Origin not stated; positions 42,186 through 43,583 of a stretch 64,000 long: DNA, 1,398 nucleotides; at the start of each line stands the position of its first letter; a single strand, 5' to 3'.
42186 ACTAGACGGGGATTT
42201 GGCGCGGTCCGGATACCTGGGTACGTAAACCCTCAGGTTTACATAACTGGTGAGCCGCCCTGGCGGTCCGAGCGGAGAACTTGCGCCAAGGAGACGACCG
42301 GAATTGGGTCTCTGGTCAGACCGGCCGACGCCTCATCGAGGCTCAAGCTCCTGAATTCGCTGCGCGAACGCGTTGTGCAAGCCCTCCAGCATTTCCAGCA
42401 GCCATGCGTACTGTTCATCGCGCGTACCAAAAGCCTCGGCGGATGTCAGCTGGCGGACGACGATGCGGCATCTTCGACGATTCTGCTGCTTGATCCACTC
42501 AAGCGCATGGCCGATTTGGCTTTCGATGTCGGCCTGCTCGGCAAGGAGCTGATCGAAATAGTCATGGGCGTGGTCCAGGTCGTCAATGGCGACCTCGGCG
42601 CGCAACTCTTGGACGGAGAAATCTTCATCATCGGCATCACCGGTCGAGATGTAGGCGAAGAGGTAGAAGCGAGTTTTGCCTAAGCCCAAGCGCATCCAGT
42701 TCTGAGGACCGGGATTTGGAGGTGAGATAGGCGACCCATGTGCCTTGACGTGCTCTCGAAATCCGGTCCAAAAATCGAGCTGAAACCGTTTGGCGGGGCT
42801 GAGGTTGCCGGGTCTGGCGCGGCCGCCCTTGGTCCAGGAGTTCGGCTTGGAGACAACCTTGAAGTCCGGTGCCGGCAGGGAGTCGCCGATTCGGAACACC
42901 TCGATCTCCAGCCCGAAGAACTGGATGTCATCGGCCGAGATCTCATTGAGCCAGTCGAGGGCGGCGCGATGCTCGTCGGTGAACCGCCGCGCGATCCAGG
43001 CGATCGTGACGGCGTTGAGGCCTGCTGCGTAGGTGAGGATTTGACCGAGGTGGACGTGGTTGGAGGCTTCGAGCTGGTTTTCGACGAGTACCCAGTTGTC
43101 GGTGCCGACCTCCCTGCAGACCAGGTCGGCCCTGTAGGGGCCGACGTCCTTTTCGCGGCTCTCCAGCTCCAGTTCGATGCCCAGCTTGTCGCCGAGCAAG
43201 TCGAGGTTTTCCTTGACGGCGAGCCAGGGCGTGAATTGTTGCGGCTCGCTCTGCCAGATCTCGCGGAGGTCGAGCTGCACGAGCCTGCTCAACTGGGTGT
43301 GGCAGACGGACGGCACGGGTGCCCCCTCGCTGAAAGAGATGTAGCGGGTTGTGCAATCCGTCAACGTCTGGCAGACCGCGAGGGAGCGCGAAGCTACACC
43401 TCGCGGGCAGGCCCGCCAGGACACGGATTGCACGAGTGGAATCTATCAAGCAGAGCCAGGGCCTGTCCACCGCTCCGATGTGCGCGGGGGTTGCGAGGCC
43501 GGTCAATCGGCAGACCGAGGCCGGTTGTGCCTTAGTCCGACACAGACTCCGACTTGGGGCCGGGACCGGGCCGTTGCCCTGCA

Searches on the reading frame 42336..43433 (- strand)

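Call 79: search_protein_families(library=pfam, proteins=[window:42336-43433:-], max_evalue=0.001)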
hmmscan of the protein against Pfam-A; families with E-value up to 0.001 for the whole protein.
window:42336-43433:- (366 aa): 1 family
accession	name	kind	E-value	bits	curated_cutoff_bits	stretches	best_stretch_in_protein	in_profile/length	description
PF14088.11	DUF4268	-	5.7e-23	81.9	27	1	218-359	2-139/140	Domain of unknown function (DUF4268)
